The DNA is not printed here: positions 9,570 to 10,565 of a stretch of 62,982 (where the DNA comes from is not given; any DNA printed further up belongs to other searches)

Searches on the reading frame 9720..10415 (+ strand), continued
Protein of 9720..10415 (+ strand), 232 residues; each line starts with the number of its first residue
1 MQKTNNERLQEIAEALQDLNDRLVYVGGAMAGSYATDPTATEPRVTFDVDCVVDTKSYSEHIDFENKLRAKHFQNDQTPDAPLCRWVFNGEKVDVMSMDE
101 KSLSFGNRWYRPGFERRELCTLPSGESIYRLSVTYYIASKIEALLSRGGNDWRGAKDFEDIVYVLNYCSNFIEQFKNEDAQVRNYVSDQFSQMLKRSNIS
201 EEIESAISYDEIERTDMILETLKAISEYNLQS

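Call 73: search_protein_families(library=padloc, proteins=[L063:4588-5343:+, L063:5484-6011:+, L063:6001-6687:+, L063:7794-8618:+, L063:8643-9656:+, L066:1017-4058:+, L066:4075-4863:+, L061:4424-5368:+], max_evalue=0.001)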
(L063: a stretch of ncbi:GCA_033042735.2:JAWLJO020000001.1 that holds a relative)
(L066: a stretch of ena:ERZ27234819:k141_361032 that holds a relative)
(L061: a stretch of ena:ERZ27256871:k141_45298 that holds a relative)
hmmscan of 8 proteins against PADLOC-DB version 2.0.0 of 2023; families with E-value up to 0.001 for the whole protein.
L063:4588-5343:+ (252 aa): 1 family
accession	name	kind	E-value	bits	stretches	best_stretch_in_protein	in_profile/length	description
PDLC04908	PDC-S10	-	5.1e-09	33.7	1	1-106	10-104/223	-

L063:5484-6011:+ (176 aa): 1 family
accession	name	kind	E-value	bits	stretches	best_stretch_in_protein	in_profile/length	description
PDLC04515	PDC-M21A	-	1.2e-47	160.3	1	30-171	57-203/205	-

L063:6001-6687:+ (229 aa): 1 family
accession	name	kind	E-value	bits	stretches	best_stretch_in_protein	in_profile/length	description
PDLC04516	PDC-M21B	-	1.5e-53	179.9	1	4-228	7-230/234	-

L063:7794-8618:+ (275 aa): 139 families (the best 25 are shown)
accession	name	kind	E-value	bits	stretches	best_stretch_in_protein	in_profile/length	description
PDLC04164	AriA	-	2.4e-58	195.7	1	4-271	2-251/253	-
PDLC00289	PtuA1|PtuA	-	2.9e-26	90.5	2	189-256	225-292/404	AAA ATPase domain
PDLC00305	PtuA1|PtuA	-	2.1e-23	81.3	2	139-257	162-289/392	AAA ATPase domain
PDLC00271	PtuA1|PtuA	-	5.2e-21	73.7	2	140-258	198-324/421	AAA ATPase domain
PDLC04135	mad3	-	1.9e-19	68.4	1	150-258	224-329/374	mads_3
PDLC00268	PtuA1|PtuA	-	9e-18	62.9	1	119-257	165-312/411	AAA ATPase domain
PDLC02979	AriA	-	1.5e-17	62.5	1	140-256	264-373/373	-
PDLC02913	ATPase_I-A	-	1.5e-17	62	1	141-256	277-407/508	-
PDLC02980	AriA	-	1.9e-17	62.2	1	178-256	224-303/304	-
PDLC00303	PtuA1|PtuA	-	2.2e-17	61.3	1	152-257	176-283/386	AAA ATPase domain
PDLC00299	PtuA1|PtuA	-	4.3e-17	60.3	2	137-257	292-422/535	AAA ATPase domain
PDLC00278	PtuA1|PtuA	-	9.2e-17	59.4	1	210-257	285-332/436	AAA ATPase domain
PDLC00290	PtuA1|PtuA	-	2.6e-16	58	2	206-256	263-313/414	AAA ATPase domain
PDLC02981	AriAB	-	1.6e-15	54.8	1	104-259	225-380/694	-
PDLC00298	PtuA1|PtuA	-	8.2e-15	52.8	1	208-258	277-327/423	AAA ATPase domain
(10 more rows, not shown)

L063:8643-9656:+ (338 aa): 2 families
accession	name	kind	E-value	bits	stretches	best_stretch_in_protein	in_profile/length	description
PDLC02983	AriB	-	1.9e-67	225.9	1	27-275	1-236/236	-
PDLC04165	AriB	-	1.4e-39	134.3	1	14-289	7-274/289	-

L066:1017-4058:+ (1014 aa): 5 families
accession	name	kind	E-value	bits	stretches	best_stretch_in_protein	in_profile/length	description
PDLC03647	REase_III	-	5.3e-289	959.6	1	1-1010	1-986/989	Type III restriction enzyme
PDLC03649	REase_III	-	1.9e-99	331.9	1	52-1013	37-970/973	Type III restriction enzyme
PDLC03650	REase_III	-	1.4e-11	41.6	2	520-569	376-425/898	Type III restriction enzyme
PDLC03648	REase_III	-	1.4e-08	31.3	1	517-602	306-381/871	Type III restriction enzyme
PDLC03653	REase_III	-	2.3e-08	30.6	1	513-565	417-469/883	Type III restriction enzyme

L066:4075-4863:+ (263 aa): 9 families
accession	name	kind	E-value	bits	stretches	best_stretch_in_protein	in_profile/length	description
PDLC02614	DrmC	-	3.1e-07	28.3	1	128-222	49-140/153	DrmC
PDLC02588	DrmC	-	3e-06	25.1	1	173-230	189-240/256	DrmC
PDLC04133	mad1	-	9.7e-06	23.8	1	5-52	4-50/60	mads_1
PDLC03922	MkoB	-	1.1e-05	23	1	30-224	445-593/610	-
PDLC02585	DrmC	-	1.5e-05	22.7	1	177-229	194-240/253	DrmC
PDLC03924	MkoC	-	6.7e-05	19.1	1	64-231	964-1122/1136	-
PDLC02606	DrmC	-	0.00013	19.7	1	177-231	123-171/182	DrmC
PDLC02587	DrmC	-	0.00019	18.5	1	177-232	205-254/267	DrmC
PDLC02604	DrmC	-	0.00073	18.1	0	177-232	32-80/92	DrmC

L061:4424-5368:+ (315 aa): 1 family
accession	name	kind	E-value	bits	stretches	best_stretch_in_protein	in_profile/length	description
PDLC03962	ShosT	-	0.00088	17.2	0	166-208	170-213/237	-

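Call 93: get_annotated_region(hit=H11, flank=3500)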
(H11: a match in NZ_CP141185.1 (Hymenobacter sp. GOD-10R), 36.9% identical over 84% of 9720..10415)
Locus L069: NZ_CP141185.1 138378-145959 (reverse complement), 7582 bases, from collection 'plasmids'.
description: Hymenobacter sp. GOD-10R plasmid unnamed1, complete sequence
organism: Hymenobacter sp. GOD-10R (NCBI taxid 3093922)
taxonomy: Bacteria; Bacteroidota; Cytophagia; Cytophagales; Hymenobacteraceae; Hymenobacter; Hymenobacter sp. GOD-10R
host: -; source: single cell,Crepidiastrum sonchifolium; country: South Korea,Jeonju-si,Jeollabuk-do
typing (MOB-suite, as given by PLSDB): non-mobilizable; replicon rep_cluster_1105
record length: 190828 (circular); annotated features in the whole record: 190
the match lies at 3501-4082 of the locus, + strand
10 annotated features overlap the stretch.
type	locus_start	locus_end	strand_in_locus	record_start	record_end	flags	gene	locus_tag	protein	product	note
CDS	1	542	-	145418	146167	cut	-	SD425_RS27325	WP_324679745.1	hypothetical protein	-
CDS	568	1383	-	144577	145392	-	-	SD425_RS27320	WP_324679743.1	phosphatase PAP2 family protein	-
CDS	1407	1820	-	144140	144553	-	-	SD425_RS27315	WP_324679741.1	EamA family transporter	-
CDS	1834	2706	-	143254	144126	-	-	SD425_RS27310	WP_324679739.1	SdiA-regulated domain-containing protein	-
CDS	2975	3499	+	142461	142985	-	-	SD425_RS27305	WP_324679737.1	hypothetical protein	-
CDS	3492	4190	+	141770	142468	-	-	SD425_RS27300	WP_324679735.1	hypothetical protein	-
CDS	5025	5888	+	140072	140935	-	-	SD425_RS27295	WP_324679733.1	sigma-70 family RNA polymerase sigma factor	GO:0006352 - DNA-templated transcription initiation [Evidence IEA]; GO:0006355 - regulation of DNA-templated ...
CDS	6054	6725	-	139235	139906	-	-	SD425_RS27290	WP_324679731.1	hypothetical protein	-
CDS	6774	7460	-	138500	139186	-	-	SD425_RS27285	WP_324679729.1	hypothetical protein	-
CDS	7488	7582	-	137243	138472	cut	-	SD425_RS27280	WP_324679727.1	hypothetical protein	-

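Call 94: get_annotated_region(hit=H24, flank=3500)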
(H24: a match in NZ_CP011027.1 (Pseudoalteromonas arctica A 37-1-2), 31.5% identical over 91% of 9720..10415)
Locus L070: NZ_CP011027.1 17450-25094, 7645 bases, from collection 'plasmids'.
description: Pseudoalteromonas arctica A 37-1-2 plasmid unnamed, complete sequence
organism: Pseudoalteromonas arctica A 37-1-2 (NCBI taxid 1117313)
taxonomy: Bacteria; Pseudomonadota; Gammaproteobacteria; Alteromonadales; Pseudoalteromonadaceae; Pseudoalteromonas; Pseudoalteromonas arctica; Pseudoalteromonas arctica A 37-1-2
host: -; source: seawater; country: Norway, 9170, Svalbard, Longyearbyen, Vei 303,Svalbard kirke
typing (MOB-suite, as given by PLSDB): mobilizable; replicon rep_cluster_537; relaxase MOBH
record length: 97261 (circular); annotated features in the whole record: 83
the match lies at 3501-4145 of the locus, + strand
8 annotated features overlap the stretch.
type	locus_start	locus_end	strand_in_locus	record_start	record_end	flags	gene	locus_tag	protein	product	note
CDS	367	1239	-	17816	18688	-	-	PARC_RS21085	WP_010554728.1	DNA replication terminus site-binding protein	-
CDS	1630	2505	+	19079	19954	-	-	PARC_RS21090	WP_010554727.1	hypothetical protein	-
CDS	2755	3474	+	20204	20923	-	-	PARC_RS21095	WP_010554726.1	hypothetical protein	-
CDS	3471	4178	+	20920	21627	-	-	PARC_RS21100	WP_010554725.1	nucleotidyl transferase AbiEii/AbiGii toxin family protein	-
CDS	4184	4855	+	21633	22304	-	-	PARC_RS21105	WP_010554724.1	hypothetical protein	-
CDS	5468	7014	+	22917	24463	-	-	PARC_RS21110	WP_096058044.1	IS3 family transposase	-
CDS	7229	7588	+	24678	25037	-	-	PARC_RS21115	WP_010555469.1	hypothetical protein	-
CDS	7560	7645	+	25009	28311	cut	-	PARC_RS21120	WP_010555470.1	hypothetical protein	-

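Call 95: get_annotated_region(hit=H29, flank=3500)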
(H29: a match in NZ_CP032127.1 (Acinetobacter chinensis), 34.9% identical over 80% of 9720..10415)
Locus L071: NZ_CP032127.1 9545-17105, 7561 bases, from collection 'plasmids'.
description: Acinetobacter chinensis strain WCHAc010005 plasmid p1_010005, complete sequence
organism: Acinetobacter chinensis (NCBI taxid 2004650)
taxonomy: Bacteria; Pseudomonadota; Gammaproteobacteria; Moraxellales; Moraxellaceae; Acinetobacter; Acinetobacter chinensis
host: -; source: Culture,Sewage; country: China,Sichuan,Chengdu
typing (MOB-suite, as given by PLSDB): non-mobilizable; replicon rep_cluster_1364
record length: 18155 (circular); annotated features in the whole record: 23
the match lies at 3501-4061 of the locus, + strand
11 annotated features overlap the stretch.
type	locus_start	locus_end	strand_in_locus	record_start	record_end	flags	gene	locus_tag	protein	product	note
CDS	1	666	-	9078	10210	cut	-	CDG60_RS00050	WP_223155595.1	IS3-like element ISAba14 family transposase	GO:0006313 - DNA transposition [Evidence IEA]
CDS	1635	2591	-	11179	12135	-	-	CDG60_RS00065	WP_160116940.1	hypothetical protein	-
CDS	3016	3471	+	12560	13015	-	-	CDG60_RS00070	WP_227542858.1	MarR family transcriptional regulator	-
CDS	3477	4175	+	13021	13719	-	-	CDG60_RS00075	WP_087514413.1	hypothetical protein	-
CDS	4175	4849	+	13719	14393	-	-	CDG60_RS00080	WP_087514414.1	hypothetical protein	-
CDS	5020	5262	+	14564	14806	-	-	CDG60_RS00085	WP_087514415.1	hypothetical protein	-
CDS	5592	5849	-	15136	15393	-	-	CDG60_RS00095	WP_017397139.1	hypothetical protein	-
CDS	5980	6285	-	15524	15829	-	-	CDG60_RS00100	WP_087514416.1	hypothetical protein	-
CDS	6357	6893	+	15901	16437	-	-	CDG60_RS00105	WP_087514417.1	hypothetical protein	-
CDS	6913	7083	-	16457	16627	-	-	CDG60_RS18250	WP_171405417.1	hypothetical protein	-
CDS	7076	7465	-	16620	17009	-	-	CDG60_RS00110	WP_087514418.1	hypothetical protein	-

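Call 96: search_protein_families(library=padloc, proteins=[L070:4184-4852:+, L071:4175-4846:+, L070:2755-3471:+, L071:3016-3468:+, L071:3477-4172:+], max_evalue=0.001)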
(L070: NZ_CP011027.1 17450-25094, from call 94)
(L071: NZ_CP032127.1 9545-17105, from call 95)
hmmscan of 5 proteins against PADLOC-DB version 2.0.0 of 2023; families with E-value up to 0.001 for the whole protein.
L070:4184-4852:+ (223 aa): 3 families
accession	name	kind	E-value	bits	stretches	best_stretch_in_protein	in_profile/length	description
PDLC04518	PDC-M21C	-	2.1e-16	57.9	1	6-188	8-190/243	-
PDLC04519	PDC-M21C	-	1.8e-09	35.5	1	84-198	86-199/224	-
PDLC04517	PDC-M21C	-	1.7e-06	26.1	1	92-187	54-147/178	-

L071:4175-4846:+ (224 aa): 3 families
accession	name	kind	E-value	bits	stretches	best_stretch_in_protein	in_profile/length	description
PDLC04518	PDC-M21C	-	1.6e-23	81.2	1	32-219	32-215/243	-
PDLC04519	PDC-M21C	-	2.9e-17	61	1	29-197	28-186/224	-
PDLC04517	PDC-M21C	-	7.9e-06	23.9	1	85-220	39-174/178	-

L070:2755-3471:+ (239 aa): 1 family
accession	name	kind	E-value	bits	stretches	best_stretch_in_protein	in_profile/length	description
PDLC04515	PDC-M21A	-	6.8e-46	154.5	1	2-233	1-200/205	-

L071:3016-3468:+ (151 aa): 1 family
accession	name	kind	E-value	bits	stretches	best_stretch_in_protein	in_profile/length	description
PDLC04515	PDC-M21A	-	2.9e-29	100.2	1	2-145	65-198/205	-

L071:3477-4172:+ (232 aa): 1 family
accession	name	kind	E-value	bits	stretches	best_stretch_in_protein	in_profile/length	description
PDLC04516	PDC-M21B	-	5.7e-77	256.5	1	5-222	8-223/234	-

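Call 97: search_protein_families(library=pfam, proteins=[L070:4184-4852:+, L071:4175-4846:+, L070:2755-3471:+, L071:3016-3468:+], max_evalue=0.1)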
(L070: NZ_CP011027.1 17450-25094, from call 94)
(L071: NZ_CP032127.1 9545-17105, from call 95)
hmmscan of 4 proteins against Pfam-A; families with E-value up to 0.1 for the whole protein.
L070:4184-4852:+ (223 aa): 2 families
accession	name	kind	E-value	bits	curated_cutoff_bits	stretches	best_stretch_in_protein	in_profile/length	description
PF00481.26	PP2C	-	0.00051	20.2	20.3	1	65-126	72-140/255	Protein phosphatase 2C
PF13672.11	PP2C_2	-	0.0046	17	24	1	23-185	19-175/209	Protein phosphatase 2C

L071:4175-4846:+ (224 aa): 3 families
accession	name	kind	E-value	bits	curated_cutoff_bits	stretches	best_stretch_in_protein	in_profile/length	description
PF00481.26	PP2C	-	1.1e-05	25.7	20.3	1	25-135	29-141/255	Protein phosphatase 2C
PF13672.11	PP2C_2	-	8.2e-05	22.7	24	1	28-194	22-175/209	Protein phosphatase 2C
PF10388.15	YkuI_C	-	0.061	13.6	26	0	48-89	11-53/166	EAL-domain associated signalling protein domain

L070:2755-3471:+ (239 aa): 0 families

L071:3016-3468:+ (151 aa): 0 families

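Call 101: search_protein_families(library=pfam, proteins=[P0300, P0302, P0320, P0338, P0375], max_evalue=0.01)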
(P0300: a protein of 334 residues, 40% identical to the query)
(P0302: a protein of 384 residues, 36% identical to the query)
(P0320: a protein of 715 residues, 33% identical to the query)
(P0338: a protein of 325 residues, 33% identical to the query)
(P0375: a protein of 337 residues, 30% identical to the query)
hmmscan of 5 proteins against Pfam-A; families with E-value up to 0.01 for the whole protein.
P0300 (334 aa): 1 family
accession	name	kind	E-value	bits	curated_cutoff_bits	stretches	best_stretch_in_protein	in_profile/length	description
PF08843.17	AbiEii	-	9.6e-07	29.4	22.5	0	114-203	113-192/238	Nucleotidyl transferase AbiEii toxin, Type IV TA system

P0302 (384 aa): 1 family
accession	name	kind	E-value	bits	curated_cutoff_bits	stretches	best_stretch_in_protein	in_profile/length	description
PF08843.17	AbiEii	-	0.00024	21.5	22.5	1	121-206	121-192/238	Nucleotidyl transferase AbiEii toxin, Type IV TA system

P0320 (715 aa): 1 family
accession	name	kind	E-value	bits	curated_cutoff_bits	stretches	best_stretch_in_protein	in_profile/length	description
PF07238.19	PilZ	-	3.7e-27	95.1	22.5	2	333-416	2-89/102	PilZ domain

P0338 (325 aa): 0 families

P0375 (337 aa): 1 family
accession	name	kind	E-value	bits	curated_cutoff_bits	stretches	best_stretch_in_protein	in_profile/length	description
PF08843.17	AbiEii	-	0.0039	17.6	22.5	0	17-71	9-59/238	Nucleotidyl transferase AbiEii toxin, Type IV TA system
